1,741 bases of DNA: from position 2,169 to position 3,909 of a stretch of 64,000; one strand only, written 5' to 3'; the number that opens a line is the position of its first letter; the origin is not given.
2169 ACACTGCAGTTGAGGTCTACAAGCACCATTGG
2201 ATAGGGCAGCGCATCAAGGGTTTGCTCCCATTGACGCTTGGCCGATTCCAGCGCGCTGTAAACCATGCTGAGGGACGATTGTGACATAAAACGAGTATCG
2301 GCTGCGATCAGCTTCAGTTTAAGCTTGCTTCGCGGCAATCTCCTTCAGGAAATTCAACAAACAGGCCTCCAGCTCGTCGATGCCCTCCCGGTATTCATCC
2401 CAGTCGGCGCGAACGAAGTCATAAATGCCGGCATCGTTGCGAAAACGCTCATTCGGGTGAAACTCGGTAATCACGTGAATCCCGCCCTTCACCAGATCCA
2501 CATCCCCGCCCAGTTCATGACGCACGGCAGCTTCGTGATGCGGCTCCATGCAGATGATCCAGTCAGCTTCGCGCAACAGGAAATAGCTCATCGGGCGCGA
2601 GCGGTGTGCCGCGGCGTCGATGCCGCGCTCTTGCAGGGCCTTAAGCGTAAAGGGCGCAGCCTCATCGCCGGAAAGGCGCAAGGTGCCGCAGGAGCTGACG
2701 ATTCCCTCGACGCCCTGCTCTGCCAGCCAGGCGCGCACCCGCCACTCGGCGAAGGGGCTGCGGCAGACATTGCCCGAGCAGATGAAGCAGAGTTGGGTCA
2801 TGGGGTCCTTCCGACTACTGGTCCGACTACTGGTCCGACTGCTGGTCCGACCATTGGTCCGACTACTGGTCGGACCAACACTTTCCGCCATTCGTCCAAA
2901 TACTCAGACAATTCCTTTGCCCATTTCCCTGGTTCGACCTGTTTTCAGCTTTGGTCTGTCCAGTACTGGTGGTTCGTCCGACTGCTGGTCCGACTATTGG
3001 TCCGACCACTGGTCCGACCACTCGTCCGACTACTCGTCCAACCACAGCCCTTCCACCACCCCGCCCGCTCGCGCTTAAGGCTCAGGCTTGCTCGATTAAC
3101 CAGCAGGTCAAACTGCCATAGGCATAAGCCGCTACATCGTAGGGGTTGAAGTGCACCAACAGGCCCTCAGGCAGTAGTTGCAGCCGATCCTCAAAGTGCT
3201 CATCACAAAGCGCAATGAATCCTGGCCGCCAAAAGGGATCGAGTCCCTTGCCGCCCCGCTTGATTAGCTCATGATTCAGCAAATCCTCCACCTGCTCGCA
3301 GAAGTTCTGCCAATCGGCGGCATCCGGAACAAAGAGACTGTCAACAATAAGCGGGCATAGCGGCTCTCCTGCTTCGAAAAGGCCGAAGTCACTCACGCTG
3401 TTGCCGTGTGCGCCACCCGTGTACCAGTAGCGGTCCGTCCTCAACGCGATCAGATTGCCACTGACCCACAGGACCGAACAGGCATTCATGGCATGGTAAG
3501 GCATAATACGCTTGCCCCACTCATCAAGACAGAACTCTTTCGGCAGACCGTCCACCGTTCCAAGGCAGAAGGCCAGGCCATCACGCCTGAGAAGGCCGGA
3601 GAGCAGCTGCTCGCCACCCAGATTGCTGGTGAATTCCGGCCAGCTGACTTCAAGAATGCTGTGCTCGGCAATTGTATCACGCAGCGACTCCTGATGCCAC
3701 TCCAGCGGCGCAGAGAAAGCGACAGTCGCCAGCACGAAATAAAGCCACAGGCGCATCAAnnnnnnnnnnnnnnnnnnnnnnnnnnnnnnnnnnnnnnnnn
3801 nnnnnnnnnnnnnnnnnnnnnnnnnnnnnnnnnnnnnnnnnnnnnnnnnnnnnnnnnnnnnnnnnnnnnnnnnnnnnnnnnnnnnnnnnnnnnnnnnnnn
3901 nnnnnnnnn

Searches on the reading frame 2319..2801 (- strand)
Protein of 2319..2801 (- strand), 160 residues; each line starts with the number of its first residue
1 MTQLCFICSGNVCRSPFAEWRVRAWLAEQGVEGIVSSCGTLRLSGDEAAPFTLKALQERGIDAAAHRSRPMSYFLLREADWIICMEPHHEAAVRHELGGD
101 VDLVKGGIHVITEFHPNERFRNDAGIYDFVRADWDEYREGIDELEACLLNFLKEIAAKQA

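Call 10: search_protein_families(library=pfam, proteins=[window:2319-2801:-], max_evalue=0.01)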
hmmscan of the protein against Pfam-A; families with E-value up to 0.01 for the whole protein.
window:2319-2801:- (160 aa): 1 family
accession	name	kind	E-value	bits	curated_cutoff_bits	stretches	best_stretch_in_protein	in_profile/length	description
PF01451.26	LMWPc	-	4.6e-19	69.5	23.2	1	5-152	2-144/144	Low molecular weight phosphotyrosine protein phosphatase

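Call 13: find_homologous_proteins(query=window:2319-2801:-)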
Query window:2319-2801:- (160 aa): 43 proteins with E <= 0.001 among 136 candidates.
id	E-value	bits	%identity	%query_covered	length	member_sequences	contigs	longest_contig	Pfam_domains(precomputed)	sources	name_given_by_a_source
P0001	6.3e-96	337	90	100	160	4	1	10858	PF01451.28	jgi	jgi:protein-tyrosine-phosphatase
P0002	1.1e-69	251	69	96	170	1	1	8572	PF01451.28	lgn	-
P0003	1.0e-57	213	62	98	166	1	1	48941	PF01451.28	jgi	jgi:protein-tyrosine-phosphatase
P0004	2.0e-57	212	64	96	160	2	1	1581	PF01451.28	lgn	-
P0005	2.4e-57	211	61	94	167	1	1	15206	PF01451.28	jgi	jgi:protein-tyrosine-phosphatase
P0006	8.1e-57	210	63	94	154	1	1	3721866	PF01451.28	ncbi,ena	-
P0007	1.4e-56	209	64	95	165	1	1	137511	PF01451.28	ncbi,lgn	-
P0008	4.2e-56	207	61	96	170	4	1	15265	PF01451.28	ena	-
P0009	1.8e-55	205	59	96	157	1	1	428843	PF01451.28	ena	-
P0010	2.3e-55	205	62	96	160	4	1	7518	PF01451.28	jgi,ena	-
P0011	5.6e-55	204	58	96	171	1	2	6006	PF01451.28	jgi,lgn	-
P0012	8.5e-55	203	59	99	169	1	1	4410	PF01451.28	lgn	-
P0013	1.3e-54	202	55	98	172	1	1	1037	PF01451.28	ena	-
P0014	1.8e-54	202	58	99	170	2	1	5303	PF01451.28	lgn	-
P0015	3.1e-54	201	59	98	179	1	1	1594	PF01451.28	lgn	-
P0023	1.0e-50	190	57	96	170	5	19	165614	PF01451.28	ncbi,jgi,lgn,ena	jgi:protein-tyrosine-phosphatase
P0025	6.5e-50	187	55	96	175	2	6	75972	PF01451.28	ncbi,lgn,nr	ncbi:MAG: hypothetical protein Q8O14_02100 [bacterium]|nr:hypothetical protein [bacterium]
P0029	4.9e-35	139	50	96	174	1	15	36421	PF01451.28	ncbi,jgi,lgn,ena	-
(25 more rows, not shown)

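Call 14: find_encoding_contigs(protein=P0001, flank=5000, max_places=4)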
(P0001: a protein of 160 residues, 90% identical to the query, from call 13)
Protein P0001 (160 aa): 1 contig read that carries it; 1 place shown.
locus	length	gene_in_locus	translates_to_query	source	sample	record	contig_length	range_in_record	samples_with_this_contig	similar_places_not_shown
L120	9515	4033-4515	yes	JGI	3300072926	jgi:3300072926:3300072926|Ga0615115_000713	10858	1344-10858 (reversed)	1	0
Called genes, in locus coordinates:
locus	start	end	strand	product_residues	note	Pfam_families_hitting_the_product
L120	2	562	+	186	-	?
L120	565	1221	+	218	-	PF05036:SPOR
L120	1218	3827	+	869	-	PF01624:MutS_I, PF05188:MutS_II, PF05192:MutS_III, PF05190:MutS_IV, PF00488:MutS_V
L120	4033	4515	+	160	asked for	PF01451:LMWPc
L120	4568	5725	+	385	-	PF00512:HisKA (weak), PF02518:HATPase_c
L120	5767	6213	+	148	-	PF07606:DUF1569 (weak)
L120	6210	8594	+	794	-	PF00488:MutS_V, PF20297:MSSS, PF01713:Smr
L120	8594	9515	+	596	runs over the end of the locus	PF01807:Zn_ribbon_DnaG, PF08275:DNAG_N, PF01751:Toprim, PF13362:Toprim_3 (weak), PF13662:Toprim_4, PF13155:Toprim_2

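Call 15: find_encoding_contigs(protein=P0002, flank=5000, max_places=4)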
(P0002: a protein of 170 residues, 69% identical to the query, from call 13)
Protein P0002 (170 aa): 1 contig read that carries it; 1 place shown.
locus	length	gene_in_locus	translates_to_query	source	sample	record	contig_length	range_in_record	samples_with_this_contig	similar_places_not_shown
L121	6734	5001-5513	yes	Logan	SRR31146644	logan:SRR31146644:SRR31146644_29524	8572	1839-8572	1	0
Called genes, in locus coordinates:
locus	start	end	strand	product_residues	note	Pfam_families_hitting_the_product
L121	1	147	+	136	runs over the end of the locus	PF06305:LapA_dom (weak)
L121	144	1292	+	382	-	PF13428:TPR_14 (faint), PF13181:TPR_8 (faint), PF13374:TPR_10 (faint), PF25058:ARM_TT21 (faint), PF07719:TPR_2 (faint), PF25063:ARM_TT21_C (weak), PF14559:TPR_19 (weak), PF18073:Zn_ribbon_LapB (weak), +12 more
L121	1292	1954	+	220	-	PF05036:SPOR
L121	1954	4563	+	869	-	PF01624:MutS_I, PF05188:MutS_II, PF05192:MutS_III, PF05190:MutS_IV, PF00488:MutS_V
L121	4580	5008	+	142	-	-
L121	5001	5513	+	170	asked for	PF01451:LMWPc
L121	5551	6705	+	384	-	PF00512:HisKA (weak), PF02518:HATPase_c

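Call 16: find_encoding_contigs(protein=P0006, flank=5000, max_places=3)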
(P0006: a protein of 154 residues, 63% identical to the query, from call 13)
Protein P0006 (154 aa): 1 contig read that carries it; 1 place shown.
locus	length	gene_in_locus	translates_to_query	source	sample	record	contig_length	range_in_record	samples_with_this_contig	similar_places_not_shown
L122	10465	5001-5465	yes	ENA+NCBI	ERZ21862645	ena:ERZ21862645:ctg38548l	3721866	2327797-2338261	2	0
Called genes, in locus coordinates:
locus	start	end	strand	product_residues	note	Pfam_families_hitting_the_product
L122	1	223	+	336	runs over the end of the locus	PF13353:Fer4_12 (weak), PF04055:Radical_SAM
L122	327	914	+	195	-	PF10604:Polyketide_cyc2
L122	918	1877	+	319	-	PF01544:CorA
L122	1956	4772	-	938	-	PF00082:Peptidase_S8, PF13620:CarboxypepD_reg, PF13715:CarbopepD_reg_2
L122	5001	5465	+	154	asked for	PF01451:LMWPc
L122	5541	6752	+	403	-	PF02518:HATPase_c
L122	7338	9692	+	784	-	PF00488:MutS_V, PF01713:Smr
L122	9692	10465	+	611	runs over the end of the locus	PF01807:Zn_ribbon_DnaG, PF08275:DNAG_N, PF01751:Toprim, PF13155:Toprim_2, PF13362:Toprim_3, PF13662:Toprim_4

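Call 24: find_encoding_contigs(protein=P0003, flank=6000, max_places=3)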
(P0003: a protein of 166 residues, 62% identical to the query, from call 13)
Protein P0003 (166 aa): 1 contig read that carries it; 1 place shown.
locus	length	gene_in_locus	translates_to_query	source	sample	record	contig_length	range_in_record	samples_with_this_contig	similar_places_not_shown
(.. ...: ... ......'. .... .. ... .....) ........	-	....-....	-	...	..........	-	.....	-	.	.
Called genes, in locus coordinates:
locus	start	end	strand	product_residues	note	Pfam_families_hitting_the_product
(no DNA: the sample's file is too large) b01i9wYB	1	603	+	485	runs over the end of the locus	PF00919:UPF0004, PF04055:Radical_SAM, PF01938:TRAM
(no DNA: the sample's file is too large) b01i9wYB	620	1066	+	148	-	-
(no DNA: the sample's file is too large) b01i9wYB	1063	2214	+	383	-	PF13176:TPR_7 (faint), PF12895:ANAPC3 (faint), PF25058:ARM_TT21 (faint), PF00515:TPR_1 (faint), PF07719:TPR_2 (faint), PF13174:TPR_6 (faint), PF13414:TPR_11 (faint), PF13424:TPR_12 (faint), +8 more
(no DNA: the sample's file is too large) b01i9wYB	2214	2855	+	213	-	PF05036:SPOR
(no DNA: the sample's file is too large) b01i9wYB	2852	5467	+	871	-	PF01624:MutS_I, PF05188:MutS_II, PF05192:MutS_III, PF05190:MutS_IV, PF00488:MutS_V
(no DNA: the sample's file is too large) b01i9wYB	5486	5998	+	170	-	-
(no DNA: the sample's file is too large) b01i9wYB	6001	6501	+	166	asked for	PF01451:LMWPc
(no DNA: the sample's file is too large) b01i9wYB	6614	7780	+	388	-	PF02518:HATPase_c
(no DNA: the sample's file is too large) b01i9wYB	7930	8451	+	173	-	PF00034:Cytochrom_C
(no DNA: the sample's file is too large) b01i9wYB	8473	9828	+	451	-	PF00115:COX1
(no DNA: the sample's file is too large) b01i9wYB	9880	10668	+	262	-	PF01078:Mg_chelatase (faint), PF07728:AAA_5, PF08406:CbbQ_C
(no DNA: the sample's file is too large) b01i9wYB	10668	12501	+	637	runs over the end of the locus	PF11775:CobT_C (faint), PF00092:VWA (weak)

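Call 25: find_encoding_contigs(protein=P0005, flank=6000, max_places=3)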
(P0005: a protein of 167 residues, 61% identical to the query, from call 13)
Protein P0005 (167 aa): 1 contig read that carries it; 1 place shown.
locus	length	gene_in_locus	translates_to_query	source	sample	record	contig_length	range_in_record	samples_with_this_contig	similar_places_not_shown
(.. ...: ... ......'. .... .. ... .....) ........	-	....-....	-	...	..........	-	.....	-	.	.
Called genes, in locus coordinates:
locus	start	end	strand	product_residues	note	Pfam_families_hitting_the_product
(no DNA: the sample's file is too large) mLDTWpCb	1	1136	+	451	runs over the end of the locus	PF00919:UPF0004, PF04055:Radical_SAM, PF01938:TRAM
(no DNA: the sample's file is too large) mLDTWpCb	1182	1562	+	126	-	PF06305:LapA_dom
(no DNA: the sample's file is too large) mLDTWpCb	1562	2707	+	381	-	PF12895:ANAPC3 (faint), PF25058:ARM_TT21 (weak), PF00515:TPR_1 (faint), PF07719:TPR_2 (faint), PF13176:TPR_7 (faint), PF13181:TPR_8 (faint), PF13414:TPR_11 (faint), PF13424:TPR_12 (faint), +10 more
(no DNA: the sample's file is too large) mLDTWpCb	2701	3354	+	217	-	PF05036:SPOR (faint)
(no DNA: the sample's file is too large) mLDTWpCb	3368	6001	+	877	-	PF01624:MutS_I, PF05188:MutS_II, PF05192:MutS_III, PF05190:MutS_IV, PF00488:MutS_V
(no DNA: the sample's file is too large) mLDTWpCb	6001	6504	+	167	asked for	PF01451:LMWPc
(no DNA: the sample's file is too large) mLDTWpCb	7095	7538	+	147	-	PF07606:DUF1569, PF12867:DinB_2 (weak)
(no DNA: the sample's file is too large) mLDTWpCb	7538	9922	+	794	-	PF00488:MutS_V, PF01713:Smr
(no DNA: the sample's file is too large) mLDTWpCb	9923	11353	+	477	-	?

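Call 26: find_encoding_contigs(protein=P0007, flank=6000, max_places=3)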
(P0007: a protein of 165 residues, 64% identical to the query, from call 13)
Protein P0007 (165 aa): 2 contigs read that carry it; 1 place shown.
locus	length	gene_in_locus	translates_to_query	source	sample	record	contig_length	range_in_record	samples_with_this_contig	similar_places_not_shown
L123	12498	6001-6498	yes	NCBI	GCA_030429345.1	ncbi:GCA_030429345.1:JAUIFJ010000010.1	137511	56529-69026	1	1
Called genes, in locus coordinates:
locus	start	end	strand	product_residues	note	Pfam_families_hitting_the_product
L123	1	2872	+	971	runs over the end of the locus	PF01339:CheB_methylest, PF03705:CheR_N, PF01739:CheR, PF08448:PAS_4 (faint), PF13596:PAS_10, PF08447:PAS_3, PF13426:PAS_9 (weak)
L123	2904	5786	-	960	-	PF00675:Peptidase_M16, PF05193:Peptidase_M16_C, PF08367:M16C_assoc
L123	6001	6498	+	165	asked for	PF01451:LMWPc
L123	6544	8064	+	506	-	PF00072:Response_reg (weak), PF02518:HATPase_c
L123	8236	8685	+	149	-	-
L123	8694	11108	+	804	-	PF00488:MutS_V, PF20297:MSSS, PF01713:Smr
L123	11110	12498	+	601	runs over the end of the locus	PF01807:Zn_ribbon_DnaG, PF08275:DNAG_N, PF01751:Toprim, PF13155:Toprim_2, PF13362:Toprim_3 (weak), PF13662:Toprim_4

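Call 27: find_encoding_contigs(protein=P0008, flank=6000, max_places=3)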
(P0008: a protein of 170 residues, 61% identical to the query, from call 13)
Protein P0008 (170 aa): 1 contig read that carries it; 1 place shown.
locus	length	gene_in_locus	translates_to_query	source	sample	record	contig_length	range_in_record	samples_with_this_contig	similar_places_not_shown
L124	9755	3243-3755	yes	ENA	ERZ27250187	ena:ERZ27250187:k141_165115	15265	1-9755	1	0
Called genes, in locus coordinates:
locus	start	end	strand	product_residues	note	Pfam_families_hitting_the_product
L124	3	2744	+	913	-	?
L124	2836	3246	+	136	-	-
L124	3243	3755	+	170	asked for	PF01451:LMWPc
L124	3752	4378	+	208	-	PF01612:DNA_pol_A_exo1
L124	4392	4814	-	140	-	PF02082:Rrf2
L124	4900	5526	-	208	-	PF01797:Y1_Tnp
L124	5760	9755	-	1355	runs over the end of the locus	PF00082:Peptidase_S8, PF07705:CARDB (faint)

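Call 29: list_cluster_members(proteins=[P0006, P0007, P0023, P0025, P0029, P0001])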
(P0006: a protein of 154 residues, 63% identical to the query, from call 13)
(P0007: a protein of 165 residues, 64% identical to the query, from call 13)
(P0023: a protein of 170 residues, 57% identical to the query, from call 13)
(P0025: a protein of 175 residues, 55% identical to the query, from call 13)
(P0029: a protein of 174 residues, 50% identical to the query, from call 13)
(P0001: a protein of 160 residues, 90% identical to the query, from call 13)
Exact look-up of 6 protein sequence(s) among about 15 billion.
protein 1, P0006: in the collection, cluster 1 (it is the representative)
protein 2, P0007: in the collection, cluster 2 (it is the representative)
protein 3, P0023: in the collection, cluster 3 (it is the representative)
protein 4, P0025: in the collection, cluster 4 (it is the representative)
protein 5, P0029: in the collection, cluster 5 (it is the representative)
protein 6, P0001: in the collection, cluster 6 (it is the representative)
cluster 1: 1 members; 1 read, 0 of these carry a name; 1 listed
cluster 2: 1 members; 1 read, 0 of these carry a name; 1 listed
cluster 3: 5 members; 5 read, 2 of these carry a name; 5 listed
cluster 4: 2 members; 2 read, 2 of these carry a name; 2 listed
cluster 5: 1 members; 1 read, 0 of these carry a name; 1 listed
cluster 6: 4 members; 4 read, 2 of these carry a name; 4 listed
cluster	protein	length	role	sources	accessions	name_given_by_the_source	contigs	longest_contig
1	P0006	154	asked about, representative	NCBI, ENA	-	-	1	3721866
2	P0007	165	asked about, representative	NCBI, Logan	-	-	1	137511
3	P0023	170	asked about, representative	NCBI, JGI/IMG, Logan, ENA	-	protein-tyrosine-phosphatase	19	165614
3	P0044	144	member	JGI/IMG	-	protein-tyrosine-phosphatase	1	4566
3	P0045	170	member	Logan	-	-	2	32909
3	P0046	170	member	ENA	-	-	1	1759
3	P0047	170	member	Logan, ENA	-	-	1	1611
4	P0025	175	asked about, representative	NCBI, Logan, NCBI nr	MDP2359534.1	MAG: hypothetical protein Q8O14_02100 [bacterium] | hypothetical protein [bacterium]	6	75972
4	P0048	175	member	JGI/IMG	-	protein-tyrosine-phosphatase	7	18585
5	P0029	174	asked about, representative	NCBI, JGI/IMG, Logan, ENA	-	-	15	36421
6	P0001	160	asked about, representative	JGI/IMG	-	protein-tyrosine-phosphatase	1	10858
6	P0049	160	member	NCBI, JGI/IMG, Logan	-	protein-tyrosine-phosphatase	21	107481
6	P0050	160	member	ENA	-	-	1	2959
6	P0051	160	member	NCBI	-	-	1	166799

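Call 30: find_encoding_contigs(protein=window:2319-2801:-, flank=3000, max_places=10)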
Protein window:2319-2801:- (160 aa): no gene with exactly this product is on record in the collection.

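Call 32: find_encoding_contigs(protein=P0050, flank=3000, max_places=10)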
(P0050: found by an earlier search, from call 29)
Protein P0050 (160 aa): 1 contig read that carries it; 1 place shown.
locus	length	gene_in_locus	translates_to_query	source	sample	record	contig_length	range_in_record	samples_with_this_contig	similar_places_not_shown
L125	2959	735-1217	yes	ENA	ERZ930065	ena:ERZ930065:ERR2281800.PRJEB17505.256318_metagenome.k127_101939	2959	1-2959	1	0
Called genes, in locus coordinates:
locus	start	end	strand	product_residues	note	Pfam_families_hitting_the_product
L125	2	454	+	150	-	?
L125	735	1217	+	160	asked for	PF01451:LMWPc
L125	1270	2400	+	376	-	PF00512:HisKA (weak), PF02518:HATPase_c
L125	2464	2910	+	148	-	-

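Call 33: find_encoding_contigs(protein=P0049, flank=3000, max_places=10)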
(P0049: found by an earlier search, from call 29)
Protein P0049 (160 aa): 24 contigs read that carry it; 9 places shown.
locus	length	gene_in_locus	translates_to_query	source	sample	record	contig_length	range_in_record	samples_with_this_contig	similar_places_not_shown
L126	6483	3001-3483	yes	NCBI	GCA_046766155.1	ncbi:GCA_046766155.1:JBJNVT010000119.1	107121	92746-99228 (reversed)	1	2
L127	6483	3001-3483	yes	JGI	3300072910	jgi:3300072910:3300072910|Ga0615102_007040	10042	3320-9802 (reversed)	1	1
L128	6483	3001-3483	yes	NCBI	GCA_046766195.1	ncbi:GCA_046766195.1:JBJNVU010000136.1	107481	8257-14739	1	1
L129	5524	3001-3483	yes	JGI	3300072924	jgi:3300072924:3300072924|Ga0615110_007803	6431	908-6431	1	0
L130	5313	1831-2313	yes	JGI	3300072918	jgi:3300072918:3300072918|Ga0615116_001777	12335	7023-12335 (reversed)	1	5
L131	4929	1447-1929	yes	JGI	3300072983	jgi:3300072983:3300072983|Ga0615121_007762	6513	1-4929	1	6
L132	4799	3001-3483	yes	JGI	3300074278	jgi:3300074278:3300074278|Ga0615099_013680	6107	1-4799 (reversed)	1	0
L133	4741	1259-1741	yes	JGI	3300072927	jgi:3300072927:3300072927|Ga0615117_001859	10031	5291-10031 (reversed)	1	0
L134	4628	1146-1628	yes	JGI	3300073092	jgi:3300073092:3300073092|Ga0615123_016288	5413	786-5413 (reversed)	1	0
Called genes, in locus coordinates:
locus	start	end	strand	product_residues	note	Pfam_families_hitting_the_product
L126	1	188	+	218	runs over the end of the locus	PF05036:SPOR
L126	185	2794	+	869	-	PF01624:MutS_I, PF05188:MutS_II, PF05192:MutS_III, PF05190:MutS_IV, PF00488:MutS_V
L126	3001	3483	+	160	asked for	PF01451:LMWPc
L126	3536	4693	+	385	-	PF00512:HisKA (weak), PF02518:HATPase_c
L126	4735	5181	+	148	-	PF07606:DUF1569 (weak)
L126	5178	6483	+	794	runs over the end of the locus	PF00488:MutS_V, PF20297:MSSS, PF01713:Smr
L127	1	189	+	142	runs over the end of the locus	?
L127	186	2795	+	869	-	PF01624:MutS_I, PF05188:MutS_II, PF05192:MutS_III, PF05190:MutS_IV, PF00488:MutS_V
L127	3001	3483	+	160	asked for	PF01451:LMWPc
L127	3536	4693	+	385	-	PF00512:HisKA (weak), PF02518:HATPase_c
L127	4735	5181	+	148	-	PF07606:DUF1569 (weak)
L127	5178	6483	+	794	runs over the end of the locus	PF00488:MutS_V, PF20297:MSSS, PF01713:Smr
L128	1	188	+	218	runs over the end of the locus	PF05036:SPOR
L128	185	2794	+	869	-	PF01624:MutS_I, PF05188:MutS_II, PF05192:MutS_III, PF05190:MutS_IV, PF00488:MutS_V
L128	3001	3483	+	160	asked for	PF01451:LMWPc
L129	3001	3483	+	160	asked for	PF01451:LMWPc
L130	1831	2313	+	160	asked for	PF01451:LMWPc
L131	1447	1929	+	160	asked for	PF01451:LMWPc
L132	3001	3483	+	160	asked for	PF01451:LMWPc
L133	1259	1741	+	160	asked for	PF01451:LMWPc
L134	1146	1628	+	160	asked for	PF01451:LMWPc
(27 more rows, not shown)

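Call 42: search_protein_families(library=ncbifam, proteins=[L124:4900-5526:-, window:2319-2801:-], max_evalue=0.01)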
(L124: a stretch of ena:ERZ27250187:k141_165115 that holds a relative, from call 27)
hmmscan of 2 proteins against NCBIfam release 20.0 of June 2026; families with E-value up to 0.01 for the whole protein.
L124:4900-5526:- (208 aa): 2 families
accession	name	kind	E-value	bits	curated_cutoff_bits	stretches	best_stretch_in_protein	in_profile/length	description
NF047646.1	REP_Tyr_transpos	equivalog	2e-16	60.2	80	1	6-140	4-146/146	REP-associated tyrosine transposase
NF033573.1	transpos_IS200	equivalog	6.3e-06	26.4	55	1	15-96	14-94/126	IS200/IS605 family transposase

window:2319-2801:- (160 aa): 5 families
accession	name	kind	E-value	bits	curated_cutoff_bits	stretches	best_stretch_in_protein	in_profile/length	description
NF007520.0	PRK10126.1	equivalog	6e-09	36.5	243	1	4-93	5-90/147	low molecular weight protein-tyrosine-phosphatase Wzb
NF010053.0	PRK13530.1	subfamily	3.4e-07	30.7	215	1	4-91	6-87/133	arsenate reductase (thioredoxin)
NF008486.0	PRK11391.1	equivalog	3.5e-07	30.8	247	1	5-93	10-94/148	phosphotyrosine-protein phosphatase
TIGR02691.1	arsC_pI258_fam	equivalog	1e-05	25.8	174.3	1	5-85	2-76/129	arsenate reductase (thioredoxin)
TIGR02689.1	ars_reduc_gluta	equivalog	2.8e-05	24.3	157.6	1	4-84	3-77/126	arsenate reductase, glutathione/glutaredoxin type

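Call 44: find_homologous_proteins(query=L124:4903-5526:-, max_evalue=1e-10)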
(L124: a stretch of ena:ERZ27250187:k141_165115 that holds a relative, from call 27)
Query L124:4903-5526:- (208 aa): 5 proteins with E <= 1e-10 among 124 candidates.
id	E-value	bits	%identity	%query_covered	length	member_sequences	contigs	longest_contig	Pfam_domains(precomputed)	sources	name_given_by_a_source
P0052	1.5e-85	304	65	94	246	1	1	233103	PF01797.22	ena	-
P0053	8.0e-74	266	100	55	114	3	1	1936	-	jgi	-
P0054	3.4e-28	117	39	86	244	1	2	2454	PF01797.22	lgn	-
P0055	3.5e-18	84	39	74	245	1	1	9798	PF01797.22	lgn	-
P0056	2.6e-13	68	33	79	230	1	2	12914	PF01797.22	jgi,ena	-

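Call 45: find_encoding_contigs(protein=P0052, flank=10000, max_places=3)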
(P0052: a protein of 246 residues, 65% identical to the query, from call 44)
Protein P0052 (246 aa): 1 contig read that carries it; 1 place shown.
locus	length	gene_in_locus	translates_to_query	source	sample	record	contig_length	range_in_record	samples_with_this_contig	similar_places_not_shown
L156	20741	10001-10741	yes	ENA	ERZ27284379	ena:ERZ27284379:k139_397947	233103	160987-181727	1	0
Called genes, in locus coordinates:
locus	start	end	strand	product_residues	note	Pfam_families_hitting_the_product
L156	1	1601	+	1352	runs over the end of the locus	PF00082:Peptidase_S8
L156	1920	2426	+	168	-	-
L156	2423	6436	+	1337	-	PF00082:Peptidase_S8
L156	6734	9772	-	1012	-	PF28492:Beta_helix_4 (faint), PF13229:Beta_helix (faint)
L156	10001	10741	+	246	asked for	PF01797:Y1_Tnp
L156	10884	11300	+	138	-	PF02082:Rrf2, PF12802:MarR_2 (faint)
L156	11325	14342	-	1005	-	PF05048:NosD (faint), PF13229:Beta_helix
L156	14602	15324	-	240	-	PF01612:DNA_pol_A_exo1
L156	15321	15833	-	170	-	PF01451:LMWPc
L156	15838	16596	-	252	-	PF13739:PdaC (faint)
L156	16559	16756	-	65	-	PF10049:DUF2283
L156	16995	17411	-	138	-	-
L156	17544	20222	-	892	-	PF01624:MutS_I, PF05188:MutS_II, PF05192:MutS_III, PF05190:MutS_IV, PF00488:MutS_V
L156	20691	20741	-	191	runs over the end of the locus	PF05036:SPOR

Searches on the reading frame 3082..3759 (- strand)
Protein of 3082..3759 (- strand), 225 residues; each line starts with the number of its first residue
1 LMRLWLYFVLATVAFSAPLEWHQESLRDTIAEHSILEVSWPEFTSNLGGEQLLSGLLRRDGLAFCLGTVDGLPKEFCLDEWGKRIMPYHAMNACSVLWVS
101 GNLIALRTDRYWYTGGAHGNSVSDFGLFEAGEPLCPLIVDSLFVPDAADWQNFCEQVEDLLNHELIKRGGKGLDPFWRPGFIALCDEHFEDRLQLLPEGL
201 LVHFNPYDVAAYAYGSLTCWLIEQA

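Call 10: search_protein_families(library=pfam, proteins=[window:3082-3759:-], max_evalue=0.01)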
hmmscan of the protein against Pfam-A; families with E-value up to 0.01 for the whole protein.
window:3082-3759:- (225 aa): 2 families
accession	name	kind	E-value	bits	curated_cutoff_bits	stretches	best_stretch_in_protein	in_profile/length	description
PF13739.11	PdaC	-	3.5e-05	25.3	29.1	1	86-121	60-95/95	Deacetylase PdaC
PF11738.13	DUF3298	-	0.00014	23.2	24.1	1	191-217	51-77/84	Protein of unknown function (DUF3298)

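Call 42: search_protein_families(library=ncbifam, proteins=[window:3082-3759:-], max_evalue=0.01)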
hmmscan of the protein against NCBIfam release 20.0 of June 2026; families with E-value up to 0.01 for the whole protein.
window:3082-3759:- (225 aa): 0 families
